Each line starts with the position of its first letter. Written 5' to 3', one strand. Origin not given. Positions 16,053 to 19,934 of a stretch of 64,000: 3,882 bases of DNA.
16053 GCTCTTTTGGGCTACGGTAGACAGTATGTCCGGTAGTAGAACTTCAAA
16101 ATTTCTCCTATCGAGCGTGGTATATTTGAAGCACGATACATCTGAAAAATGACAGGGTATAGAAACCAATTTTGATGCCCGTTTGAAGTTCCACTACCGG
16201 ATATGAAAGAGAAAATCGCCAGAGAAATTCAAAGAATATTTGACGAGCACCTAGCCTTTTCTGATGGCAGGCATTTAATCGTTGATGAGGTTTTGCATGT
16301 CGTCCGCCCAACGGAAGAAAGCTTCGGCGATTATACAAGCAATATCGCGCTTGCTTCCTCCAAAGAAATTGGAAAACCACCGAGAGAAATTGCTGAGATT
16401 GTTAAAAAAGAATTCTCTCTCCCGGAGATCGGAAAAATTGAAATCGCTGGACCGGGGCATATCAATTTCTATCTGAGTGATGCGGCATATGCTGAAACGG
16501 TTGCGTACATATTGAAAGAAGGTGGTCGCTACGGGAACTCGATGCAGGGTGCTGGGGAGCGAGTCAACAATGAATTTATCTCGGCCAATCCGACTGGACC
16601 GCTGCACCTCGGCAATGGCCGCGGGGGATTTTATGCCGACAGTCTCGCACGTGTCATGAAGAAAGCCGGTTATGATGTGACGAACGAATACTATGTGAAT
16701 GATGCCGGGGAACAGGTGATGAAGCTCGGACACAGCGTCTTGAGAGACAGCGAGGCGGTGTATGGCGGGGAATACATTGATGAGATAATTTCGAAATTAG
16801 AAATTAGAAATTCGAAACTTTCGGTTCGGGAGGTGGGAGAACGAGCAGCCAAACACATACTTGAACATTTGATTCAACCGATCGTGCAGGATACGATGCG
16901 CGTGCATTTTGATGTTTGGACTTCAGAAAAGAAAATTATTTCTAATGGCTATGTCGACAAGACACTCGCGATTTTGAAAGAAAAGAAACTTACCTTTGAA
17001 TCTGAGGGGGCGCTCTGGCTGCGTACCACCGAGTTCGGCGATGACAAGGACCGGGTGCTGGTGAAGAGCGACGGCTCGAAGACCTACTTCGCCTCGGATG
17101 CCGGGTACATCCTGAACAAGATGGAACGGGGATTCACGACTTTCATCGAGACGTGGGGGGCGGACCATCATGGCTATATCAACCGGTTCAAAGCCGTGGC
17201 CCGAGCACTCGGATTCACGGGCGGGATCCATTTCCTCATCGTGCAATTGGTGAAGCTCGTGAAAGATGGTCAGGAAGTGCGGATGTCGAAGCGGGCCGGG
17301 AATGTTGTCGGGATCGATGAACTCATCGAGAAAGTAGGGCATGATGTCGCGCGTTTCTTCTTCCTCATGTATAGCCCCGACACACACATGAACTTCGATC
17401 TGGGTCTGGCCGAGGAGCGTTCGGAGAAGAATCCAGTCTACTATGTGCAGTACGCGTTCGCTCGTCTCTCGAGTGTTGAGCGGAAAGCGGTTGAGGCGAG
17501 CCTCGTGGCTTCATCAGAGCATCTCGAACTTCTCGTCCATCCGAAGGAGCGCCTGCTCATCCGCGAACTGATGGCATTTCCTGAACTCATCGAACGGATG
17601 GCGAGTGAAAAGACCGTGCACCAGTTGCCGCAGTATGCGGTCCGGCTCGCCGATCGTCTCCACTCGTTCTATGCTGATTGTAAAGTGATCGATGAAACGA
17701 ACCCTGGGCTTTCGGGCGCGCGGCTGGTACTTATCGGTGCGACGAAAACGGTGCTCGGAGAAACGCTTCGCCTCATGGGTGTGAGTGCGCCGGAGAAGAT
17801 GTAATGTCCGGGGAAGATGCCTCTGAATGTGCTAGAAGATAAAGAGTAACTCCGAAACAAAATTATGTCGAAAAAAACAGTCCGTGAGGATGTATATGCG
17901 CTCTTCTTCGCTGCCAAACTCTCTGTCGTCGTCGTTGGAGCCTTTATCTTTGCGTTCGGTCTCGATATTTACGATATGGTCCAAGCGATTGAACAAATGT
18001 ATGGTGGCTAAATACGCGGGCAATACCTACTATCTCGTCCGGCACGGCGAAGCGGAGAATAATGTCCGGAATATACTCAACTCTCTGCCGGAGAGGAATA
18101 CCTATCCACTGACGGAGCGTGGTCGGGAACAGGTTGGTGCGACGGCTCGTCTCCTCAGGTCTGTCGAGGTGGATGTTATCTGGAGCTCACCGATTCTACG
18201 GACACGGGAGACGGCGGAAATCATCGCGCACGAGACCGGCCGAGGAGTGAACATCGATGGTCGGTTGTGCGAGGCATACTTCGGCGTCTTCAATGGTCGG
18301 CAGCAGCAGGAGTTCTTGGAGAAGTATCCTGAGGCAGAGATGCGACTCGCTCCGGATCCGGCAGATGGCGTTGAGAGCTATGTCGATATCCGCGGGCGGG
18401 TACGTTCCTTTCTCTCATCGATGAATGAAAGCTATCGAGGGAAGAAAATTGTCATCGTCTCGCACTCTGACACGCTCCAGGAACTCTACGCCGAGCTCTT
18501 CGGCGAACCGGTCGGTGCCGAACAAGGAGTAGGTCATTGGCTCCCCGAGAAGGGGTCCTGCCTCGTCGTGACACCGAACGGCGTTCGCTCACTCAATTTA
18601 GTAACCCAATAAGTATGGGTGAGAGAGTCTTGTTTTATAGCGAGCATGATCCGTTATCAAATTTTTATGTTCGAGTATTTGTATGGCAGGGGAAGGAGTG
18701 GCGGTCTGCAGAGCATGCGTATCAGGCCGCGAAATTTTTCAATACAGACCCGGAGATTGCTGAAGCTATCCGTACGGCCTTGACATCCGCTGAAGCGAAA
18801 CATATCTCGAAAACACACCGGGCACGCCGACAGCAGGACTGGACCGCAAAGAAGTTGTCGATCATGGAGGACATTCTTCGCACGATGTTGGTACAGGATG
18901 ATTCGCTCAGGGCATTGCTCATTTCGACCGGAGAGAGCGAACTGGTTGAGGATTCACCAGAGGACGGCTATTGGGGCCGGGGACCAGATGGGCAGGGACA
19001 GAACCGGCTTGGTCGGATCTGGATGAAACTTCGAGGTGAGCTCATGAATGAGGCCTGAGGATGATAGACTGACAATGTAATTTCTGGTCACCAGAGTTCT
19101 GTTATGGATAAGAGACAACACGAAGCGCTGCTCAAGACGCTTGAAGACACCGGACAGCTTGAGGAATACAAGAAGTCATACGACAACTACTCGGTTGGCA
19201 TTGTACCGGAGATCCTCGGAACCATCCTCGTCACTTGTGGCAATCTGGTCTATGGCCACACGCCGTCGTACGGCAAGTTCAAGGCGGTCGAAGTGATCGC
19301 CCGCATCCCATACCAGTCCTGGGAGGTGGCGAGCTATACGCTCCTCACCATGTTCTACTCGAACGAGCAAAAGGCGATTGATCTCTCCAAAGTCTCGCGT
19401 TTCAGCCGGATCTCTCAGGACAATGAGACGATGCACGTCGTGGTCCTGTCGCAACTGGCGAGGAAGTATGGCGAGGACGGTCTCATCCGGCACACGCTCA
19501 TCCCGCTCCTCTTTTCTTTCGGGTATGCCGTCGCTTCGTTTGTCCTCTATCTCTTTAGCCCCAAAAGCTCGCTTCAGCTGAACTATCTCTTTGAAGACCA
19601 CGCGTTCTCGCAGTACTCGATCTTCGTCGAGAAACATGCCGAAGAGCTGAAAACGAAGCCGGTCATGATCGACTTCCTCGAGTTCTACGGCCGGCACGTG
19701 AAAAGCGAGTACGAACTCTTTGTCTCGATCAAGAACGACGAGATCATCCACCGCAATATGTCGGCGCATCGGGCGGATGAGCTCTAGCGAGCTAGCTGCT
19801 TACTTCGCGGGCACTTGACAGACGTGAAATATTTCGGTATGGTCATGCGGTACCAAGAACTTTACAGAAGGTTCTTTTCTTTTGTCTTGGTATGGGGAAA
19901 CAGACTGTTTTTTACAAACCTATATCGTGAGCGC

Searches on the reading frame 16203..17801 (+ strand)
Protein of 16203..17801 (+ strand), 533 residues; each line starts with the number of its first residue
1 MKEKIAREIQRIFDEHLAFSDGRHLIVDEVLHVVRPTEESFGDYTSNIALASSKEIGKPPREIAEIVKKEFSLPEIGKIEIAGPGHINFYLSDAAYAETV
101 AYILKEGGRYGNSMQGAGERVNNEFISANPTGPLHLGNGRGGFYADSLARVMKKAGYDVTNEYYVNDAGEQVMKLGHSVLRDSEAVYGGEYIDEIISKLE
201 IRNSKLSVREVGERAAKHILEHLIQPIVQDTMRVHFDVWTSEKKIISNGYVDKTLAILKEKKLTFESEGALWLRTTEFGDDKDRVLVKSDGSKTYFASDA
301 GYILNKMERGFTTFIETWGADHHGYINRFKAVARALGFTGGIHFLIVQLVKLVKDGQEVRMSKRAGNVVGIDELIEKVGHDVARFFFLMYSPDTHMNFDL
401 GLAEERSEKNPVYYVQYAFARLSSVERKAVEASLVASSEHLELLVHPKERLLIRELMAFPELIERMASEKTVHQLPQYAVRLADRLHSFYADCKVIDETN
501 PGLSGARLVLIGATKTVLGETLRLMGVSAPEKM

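Call 22: search_protein_families(library=pfam, proteins=[window:16203-17801:+], max_evalue=0.00001)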
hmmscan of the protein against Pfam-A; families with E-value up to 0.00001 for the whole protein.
window:16203-17801:+ (533 aa): 4 families
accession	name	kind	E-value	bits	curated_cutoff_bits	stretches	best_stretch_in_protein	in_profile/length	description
PF05746.21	DALR_1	-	7.6e-30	103.8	22.3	1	415-533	1-117/117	DALR anticodon binding domain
PF03485.21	Arg_tRNA_synt_N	-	8.2e-18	65.2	21.5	1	2-91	4-85/85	Arginyl tRNA synthetase N terminal domain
PF00750.26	tRNA-synt_1d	-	1.3e-16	61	23.3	1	100-376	2-296/349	tRNA synthetases class I (R), catalytic domain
PF00133.28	tRNA-synt_1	-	9.7e-06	25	22.7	0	308-393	324-407/414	tRNA synthetases class I (I, L, M and V)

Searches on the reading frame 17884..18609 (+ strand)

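Call 12: search_protein_families(library=pfam, proteins=[window:17884-18609:+], max_evalue=0.001)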
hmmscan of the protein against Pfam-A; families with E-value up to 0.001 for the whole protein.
window:17884-18609:+ (242 aa): 1 family
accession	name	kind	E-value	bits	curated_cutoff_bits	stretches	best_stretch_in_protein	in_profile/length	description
PF00300.27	His_Phos_1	-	2.6e-39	135.3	21.7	1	50-215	2-168/194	Histidine phosphatase superfamily (branch 1)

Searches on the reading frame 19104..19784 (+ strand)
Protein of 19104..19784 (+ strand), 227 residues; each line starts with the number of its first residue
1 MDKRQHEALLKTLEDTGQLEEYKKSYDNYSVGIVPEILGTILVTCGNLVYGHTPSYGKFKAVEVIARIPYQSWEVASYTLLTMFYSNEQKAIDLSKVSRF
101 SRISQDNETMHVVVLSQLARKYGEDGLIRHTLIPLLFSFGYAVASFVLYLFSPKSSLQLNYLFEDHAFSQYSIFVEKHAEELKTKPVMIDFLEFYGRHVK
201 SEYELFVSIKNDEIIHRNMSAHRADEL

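Call 12: search_protein_families(library=pfam, proteins=[window:19104-19784:+], max_evalue=0.001)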
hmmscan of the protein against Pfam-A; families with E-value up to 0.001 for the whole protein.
window:19104-19784:+ (227 aa): 1 family
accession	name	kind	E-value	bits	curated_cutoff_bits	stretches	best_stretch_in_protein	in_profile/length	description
PF01786.24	AOX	-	3.6e-07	30.5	22.7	1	106-222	97-213/216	Alternative oxidase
